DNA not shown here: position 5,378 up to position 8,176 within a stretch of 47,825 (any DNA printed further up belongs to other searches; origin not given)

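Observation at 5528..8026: PrimPol(AEP)-SF2 helicase fusion directly downstream of AbiE: candidate composite defence cassette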

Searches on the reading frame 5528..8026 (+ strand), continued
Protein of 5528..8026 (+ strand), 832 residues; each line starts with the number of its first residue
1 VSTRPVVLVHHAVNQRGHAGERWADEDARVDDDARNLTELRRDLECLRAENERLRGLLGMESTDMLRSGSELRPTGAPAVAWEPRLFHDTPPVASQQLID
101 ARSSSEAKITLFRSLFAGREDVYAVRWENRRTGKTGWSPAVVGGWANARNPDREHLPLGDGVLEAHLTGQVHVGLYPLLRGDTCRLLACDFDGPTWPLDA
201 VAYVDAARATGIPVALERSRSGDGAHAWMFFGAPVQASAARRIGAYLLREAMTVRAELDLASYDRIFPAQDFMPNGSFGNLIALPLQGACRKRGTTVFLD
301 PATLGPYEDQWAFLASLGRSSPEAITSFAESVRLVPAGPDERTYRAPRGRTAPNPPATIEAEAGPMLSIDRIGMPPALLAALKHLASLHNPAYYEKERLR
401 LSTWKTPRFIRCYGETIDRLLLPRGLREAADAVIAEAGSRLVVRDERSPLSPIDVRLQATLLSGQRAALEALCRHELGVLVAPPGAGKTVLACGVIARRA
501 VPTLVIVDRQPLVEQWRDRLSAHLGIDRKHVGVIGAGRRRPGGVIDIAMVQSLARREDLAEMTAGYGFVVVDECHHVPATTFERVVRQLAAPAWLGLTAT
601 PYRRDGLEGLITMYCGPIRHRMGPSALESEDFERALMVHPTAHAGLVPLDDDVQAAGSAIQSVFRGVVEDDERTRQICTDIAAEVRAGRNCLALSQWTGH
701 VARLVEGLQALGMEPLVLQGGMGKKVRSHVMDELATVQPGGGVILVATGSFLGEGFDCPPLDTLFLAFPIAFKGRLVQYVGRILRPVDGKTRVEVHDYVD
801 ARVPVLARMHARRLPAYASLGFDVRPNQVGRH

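Call 67: search_protein_families(library=pfam, proteins=[L111:324-1562:-, L111:4929-6101:-, L068:12705-13883:+, L077:9348-9932:+, L077:9146-9415:+, L149:457-1209:+, L149:1199-1744:+, L094:7941-8861:+, L050:7469-8776:-, L033:8496-9872:-], max_evalue=0.01)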
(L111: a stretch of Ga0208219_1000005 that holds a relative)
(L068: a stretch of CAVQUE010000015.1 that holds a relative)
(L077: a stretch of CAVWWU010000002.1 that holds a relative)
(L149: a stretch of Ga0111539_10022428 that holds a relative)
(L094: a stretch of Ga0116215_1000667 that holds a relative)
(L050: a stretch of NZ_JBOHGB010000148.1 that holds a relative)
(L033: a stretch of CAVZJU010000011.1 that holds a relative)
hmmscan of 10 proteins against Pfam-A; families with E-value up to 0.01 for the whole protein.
L111:324-1562:- (412 aa): 2 families
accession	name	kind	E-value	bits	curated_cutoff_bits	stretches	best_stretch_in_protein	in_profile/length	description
PF07804.18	HipA_C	-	5.1e-42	144.4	30.5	1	154-373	3-210/213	HipA-like C-terminal domain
PF13657.11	Couple_hipA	-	1.3e-18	67.7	22.5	1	17-114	2-98/99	HipA N-terminal domain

L111:4929-6101:- (390 aa): 4 families
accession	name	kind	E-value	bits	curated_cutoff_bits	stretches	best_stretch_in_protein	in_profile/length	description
PF00805.28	Pentapeptide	-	8.8e-66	217.4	20.2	10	58-94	2-38/40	Pentapeptide repeats (8 copies)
PF13599.13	Pentapeptide_4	-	2.2e-29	101.7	38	2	103-167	12-76/78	Pentapeptide repeat region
PF13576.12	Pentapeptide_3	-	2.4e-25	88.9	27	3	116-157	3-47/48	Pentapeptide repeats (9 copies)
PF25296.1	Decapeptide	-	1.1e-05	25.6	45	1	129-197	2-70/74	Decapeptide repeat region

L068:12705-13883:+ (392 aa): 1 family
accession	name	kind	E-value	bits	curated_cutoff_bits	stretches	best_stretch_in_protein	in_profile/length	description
PF00589.27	Phage_integrase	-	6.3e-22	78.6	27.1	1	198-372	10-168/172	Phage integrase family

L077:9348-9932:+ (194 aa): 4 families
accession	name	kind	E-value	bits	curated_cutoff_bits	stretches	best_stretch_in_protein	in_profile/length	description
PF13508.13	Acetyltransf_7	-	1.2e-07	32.4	27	1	88-168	7-83/84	Acetyltransferase (GNAT) domain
PF13673.13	Acetyltransf_10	-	2.4e-05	24.7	23.6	1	110-173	53-113/128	Acetyltransferase (GNAT) domain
PF00583.31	Acetyltransf_1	-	5.8e-05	23.8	20.7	1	107-167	58-116/116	Acetyltransferase (GNAT) family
PF08445.16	FR47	-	0.0094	16.4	22.1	0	96-170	9-80/86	FR47-like protein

L077:9146-9415:+ (89 aa): 2 families
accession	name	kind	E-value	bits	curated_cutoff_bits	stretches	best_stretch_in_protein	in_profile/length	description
PF08681.18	TacA1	-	8.4e-11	42.1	21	1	7-81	1-76/80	Antitoxin TacA 1-like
PF21983.2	NikA-like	-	0.0006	20.3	27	1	4-42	3-41/72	Mobilization protein NikA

L149:457-1209:+ (250 aa): 5 families
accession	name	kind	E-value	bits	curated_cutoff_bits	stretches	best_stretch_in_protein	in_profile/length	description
PF01381.28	HTH_3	-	4.4e-13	49.5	23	1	25-75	4-54/55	Helix-turn-helix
PF13560.12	HTH_31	-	3.4e-08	34.1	27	1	26-75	10-60/64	Helix-turn-helix domain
PF13744.12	HTH_37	-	4.7e-05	23.6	27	1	24-54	25-55/80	Helix-turn-helix domain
PF12844.13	HTH_19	-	0.00043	20.6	30.2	1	26-76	8-58/64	Helix-turn-helix domain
PF13413.12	HTH_25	-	0.0013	19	24.6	1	22-54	2-34/62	Helix-turn-helix domain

L149:1199-1744:+ (181 aa): 1 family
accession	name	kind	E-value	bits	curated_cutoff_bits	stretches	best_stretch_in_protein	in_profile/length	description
PF19502.5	DUF6036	-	3.6e-12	46.8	23.6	1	29-155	25-138/164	Nucleotidyltransferase of unknown function (DUF6036)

L094:7941-8861:+ (306 aa): 6 families
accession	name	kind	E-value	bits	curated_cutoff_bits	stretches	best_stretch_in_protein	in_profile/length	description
PF03446.21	NAD_binding_2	-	1.8e-32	113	21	1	19-174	1-157/161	NAD binding domain of 6-phosphogluconate dehydrogenase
PF14833.11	NAD_binding_11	-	8.1e-09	36.2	30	1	180-288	1-100/122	NAD-binding of NADP-dependent 3-hydroxyisobutyrate dehydrogenase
PF02826.25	2-Hacid_dh_C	-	1.6e-07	31.3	25.1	1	18-82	37-101/178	D-isomer specific 2-hydroxyacid dehydrogenase, NAD binding domain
PF02737.24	3HCDH_N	-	9.3e-06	26.1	22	1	19-60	1-42/180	3-hydroxyacyl-CoA dehydrogenase, NAD binding domain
PF03807.23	F420_oxidored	-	2.2e-05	25.4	21.6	1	19-80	1-67/94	NADP oxidoreductase coenzyme F420-dependent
PF07991.19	KARI_N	-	0.003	17.6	20.6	1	19-85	6-73/165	Acetohydroxy acid isomeroreductase, NADPH-binding domain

L050:7469-8776:- (435 aa): 2 families
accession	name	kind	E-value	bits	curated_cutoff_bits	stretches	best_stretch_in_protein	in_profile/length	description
PF13625.11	Helicase_C_3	-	1.3e-11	45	34.2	1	291-402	3-119/125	Helicase conserved C-terminal domain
PF06969.22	HemN_C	-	0.0036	17.8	24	0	73-93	45-65/67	HemN C-terminal domain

L033:8496-9872:- (458 aa): 1 family
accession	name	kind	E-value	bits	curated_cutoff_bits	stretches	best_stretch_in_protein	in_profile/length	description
PF02810.21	SEC-C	-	4e-09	36.6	20.4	1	6-23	1-18/19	SEC-C motif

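Call 73: find_related_loci(query=A1, collection=viral_contigs, flank=6000)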
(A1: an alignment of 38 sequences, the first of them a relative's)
Query A1 (832 aa) in viral_contigs; peptide patterns used: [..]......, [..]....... (x = any residue, [..] = any of these).
600 stretches matched a pattern (row limit reached: there are more); 561 encode a relative of the query (tblastn E <= 1e-3); the best 80 are kept; 80 distinct loci.
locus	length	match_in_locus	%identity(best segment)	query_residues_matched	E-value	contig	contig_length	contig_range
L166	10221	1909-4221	39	44-824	2e-165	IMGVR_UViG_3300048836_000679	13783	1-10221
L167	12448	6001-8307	40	44-822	1e-164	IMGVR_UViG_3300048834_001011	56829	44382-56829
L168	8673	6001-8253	37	99-825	9e-156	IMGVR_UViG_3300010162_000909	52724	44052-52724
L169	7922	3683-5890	42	111-813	2e-154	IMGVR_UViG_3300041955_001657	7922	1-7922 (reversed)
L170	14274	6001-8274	39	103-824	3e-168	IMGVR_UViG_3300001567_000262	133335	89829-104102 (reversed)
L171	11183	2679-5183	35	11-822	8e-156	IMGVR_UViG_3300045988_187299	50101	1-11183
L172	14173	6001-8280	37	99-825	1e-149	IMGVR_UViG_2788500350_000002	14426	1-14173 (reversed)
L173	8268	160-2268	36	133-822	1e-142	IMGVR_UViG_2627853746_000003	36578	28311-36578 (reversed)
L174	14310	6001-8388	34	47-824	3e-141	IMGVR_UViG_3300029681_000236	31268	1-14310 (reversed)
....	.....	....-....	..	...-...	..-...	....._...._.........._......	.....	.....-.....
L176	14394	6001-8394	35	45-824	2e-139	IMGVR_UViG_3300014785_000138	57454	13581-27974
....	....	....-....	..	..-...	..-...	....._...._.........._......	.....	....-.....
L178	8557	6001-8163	36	43-776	2e-135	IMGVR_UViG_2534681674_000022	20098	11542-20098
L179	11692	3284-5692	34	40-824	5e-135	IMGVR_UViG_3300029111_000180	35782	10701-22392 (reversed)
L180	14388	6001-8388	34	47-824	1e-133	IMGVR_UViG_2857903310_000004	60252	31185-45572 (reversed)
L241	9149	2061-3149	27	446-832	4e-30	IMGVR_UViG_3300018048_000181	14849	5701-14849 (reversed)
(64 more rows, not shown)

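Call 81: search_protein_families(library=pfam, proteins=[L111:6207-7409:-, L050:3832-4710:-, L050:3121-3534:-, L050:8780-9088:-, L033:7188-8399:-, L033:12426-13094:-, L068:8984-9397:+, L068:9511-9870:-, L111:1569-1871:+], max_evalue=0.01)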
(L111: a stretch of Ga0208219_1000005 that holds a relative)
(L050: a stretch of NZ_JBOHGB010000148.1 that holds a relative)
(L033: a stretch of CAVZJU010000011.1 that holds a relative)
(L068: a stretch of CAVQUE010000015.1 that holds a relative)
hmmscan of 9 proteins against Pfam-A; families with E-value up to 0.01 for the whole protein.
L111:6207-7409:- (400 aa): 1 family
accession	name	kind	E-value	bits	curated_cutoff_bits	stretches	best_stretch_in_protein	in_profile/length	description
PF00589.27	Phage_integrase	-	5.9e-18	65.7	27.1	1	223-381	22-168/172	Phage integrase family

L050:3832-4710:- (292 aa): 0 families

L050:3121-3534:- (137 aa): 1 family
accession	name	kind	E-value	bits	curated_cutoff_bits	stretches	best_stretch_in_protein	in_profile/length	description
PF01850.27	PIN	-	5.1e-11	43.7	23.6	1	6-118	2-116/120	PIN domain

L050:8780-9088:- (102 aa): 1 family
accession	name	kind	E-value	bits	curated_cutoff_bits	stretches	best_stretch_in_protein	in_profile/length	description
PF11535.13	Calci_bind_CcbP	-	3.9e-05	24.5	21.5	1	14-49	5-40/105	Calcium binding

L033:7188-8399:- (403 aa): 1 family
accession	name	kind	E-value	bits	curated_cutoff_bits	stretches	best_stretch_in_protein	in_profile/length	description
PF00589.27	Phage_integrase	-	2.8e-13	50.4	27.1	1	187-334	27-169/172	Phage integrase family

L033:12426-13094:- (222 aa): 0 families

L068:8984-9397:+ (137 aa): 0 families

L068:9511-9870:- (119 aa): 1 family
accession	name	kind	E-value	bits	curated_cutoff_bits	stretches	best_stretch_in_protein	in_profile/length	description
PF05973.20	Gp49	-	1.2e-18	67.4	23.9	1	12-105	1-89/90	Phage derived protein Gp49-like (DUF891)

L111:1569-1871:+ (100 aa): 0 families

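Call 90: search_protein_families(library=pfam, proteins=[L018:8515-9783:-, L102:5156-5779:+, L102:4724-5152:+, L089:1866-3314:+, L090:155-1987:-, L091:1544-2269:+, L097:4828-5640:+, L098:1-708:+, L010:2766-3584:+, L088:575-1354:+], max_evalue=0.01)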
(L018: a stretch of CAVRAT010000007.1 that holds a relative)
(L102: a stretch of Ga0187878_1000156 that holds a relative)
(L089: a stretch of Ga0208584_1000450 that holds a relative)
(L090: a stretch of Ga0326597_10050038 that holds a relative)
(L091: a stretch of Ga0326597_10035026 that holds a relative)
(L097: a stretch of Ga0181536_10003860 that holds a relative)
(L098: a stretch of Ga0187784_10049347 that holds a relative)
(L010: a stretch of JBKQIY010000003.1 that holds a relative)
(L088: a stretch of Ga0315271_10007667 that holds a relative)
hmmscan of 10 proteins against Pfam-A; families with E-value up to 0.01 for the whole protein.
L018:8515-9783:- (422 aa): 3 families
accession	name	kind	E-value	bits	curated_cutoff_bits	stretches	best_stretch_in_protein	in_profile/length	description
PF01610.23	DDE_Tnp_ISL3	-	8.4e-68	229.2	23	1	159-397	1-238/240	Transposase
PF13542.12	HTH_Tnp_ISL3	-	9.6e-15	54.2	27.4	1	94-143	2-51/51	Helix-turn-helix domain of transposase family ISL3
PF14690.11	Zn_ribbon_ISL3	-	3.6e-11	43.7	25.5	1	43-88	3-47/47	zinc-finger of transposase IS204/IS1001/IS1096/IS1165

L102:5156-5779:+ (207 aa): 1 family
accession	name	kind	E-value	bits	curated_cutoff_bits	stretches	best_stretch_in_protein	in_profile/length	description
PF13470.12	PIN_3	-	2.7e-07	31.9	27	1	5-114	3-115/115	PIN domain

L102:4724-5152:+ (142 aa): 1 family
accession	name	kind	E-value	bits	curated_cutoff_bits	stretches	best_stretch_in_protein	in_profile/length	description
PF12728.13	HTH_17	-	5.5e-12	46.2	27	1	71-119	2-50/51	Helix-turn-helix domain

L089:1866-3314:+ (482 aa): 7 families
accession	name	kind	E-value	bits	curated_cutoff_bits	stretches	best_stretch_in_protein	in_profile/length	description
PF13749.12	HATPase_c_4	-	1.8e-20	73.1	26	1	314-399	1-89/89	Putative ATP-dependent DNA helicase recG C-terminal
PF04326.19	SLFN_AlbA_2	-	1.6e-08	35.5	25.3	1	29-143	1-117/118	Schlafen, AlbA_2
PF12802.13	MarR_2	-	0.00055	20.5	27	1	421-467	12-58/61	MarR family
PF14090.12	HTH_39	-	0.0038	17.5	21.3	0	417-456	4-41/70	Winged helix-turn-helix domain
PF13551.12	HTH_29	-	0.0062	17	28.1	1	423-472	7-55/64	Winged helix-turn helix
PF12840.13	HTH_20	-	0.0093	16.4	27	0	400-459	1-49/51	Helix-turn-helix domain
PF22168.2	DIP2311-like_C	-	0.0094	16.7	27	0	423-461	14-52/63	Transcriptional regulator DIP2311-like, C-terminal domain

L090:155-1987:- (610 aa): 2 families
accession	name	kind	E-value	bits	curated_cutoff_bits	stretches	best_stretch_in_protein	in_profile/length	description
PF13749.12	HATPase_c_4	-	2e-16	60.2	26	1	326-408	4-88/89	Putative ATP-dependent DNA helicase recG C-terminal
PF04326.19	SLFN_AlbA_2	-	1.3e-13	51.9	25.3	1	36-154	1-117/118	Schlafen, AlbA_2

L091:1544-2269:+ (241 aa): 5 families
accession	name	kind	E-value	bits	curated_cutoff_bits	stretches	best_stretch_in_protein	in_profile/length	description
PF00027.35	cNMP_binding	-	6.6e-18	64.9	27.5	1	49-136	2-89/89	Cyclic nucleotide-binding domain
PF13545.12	HTH_Crp_2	-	5.7e-15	55.5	27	1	168-236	1-69/70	Crp-like helix-turn-helix domain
PF12802.13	MarR_2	-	0.0022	18.6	27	1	194-222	25-53/61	MarR family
PF00325.26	Crp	-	0.0029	17.7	21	1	191-218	4-31/32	Bacterial regulatory proteins, crp family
PF25213.1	HVO_A0261_N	-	0.0076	16.6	35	0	191-228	26-63/86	HVO_A0261 N-terminal domain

L097:4828-5640:+ (270 aa): 4 families
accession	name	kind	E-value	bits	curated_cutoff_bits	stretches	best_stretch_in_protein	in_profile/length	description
PF13561.12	adh_short_C2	-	7.3e-59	199.6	27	1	13-254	1-236/236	Enoyl-(Acyl carrier protein) reductase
PF00106.31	adh_short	-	5.1e-49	166.9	26.6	1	7-197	1-189/195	short chain dehydrogenase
PF08659.16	KR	-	1.8e-10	41.5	22.6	1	57-160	58-152/180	KR domain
PF01370.27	Epimerase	-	0.002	18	20.9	1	9-103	1-86/240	NAD dependent epimerase/dehydratase family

L098:1-708:+ (235 aa): 1 family
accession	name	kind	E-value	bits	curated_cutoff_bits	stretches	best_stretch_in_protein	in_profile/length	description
PF07804.18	HipA_C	-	1.7e-39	136.1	30.5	1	3-194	37-209/213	HipA-like C-terminal domain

L010:2766-3584:+ (272 aa): 1 family
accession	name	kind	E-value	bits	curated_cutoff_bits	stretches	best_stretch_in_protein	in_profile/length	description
PF08843.17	AbiEii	-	1.1e-06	29.2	22.5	1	44-207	9-175/238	Nucleotidyl transferase AbiEii toxin, Type IV TA system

L088:575-1354:+ (259 aa): 2 families
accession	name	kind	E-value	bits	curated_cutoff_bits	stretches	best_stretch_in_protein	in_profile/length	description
PF09407.15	AbiEi_1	-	0.00037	21.2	22.2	1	86-221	8-141/142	AbiEi antitoxin C-terminal domain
PF13338.12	AbiEi_4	-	0.0044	17.5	25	0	51-75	26-49/49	Transcriptional regulator, AbiEi antitoxin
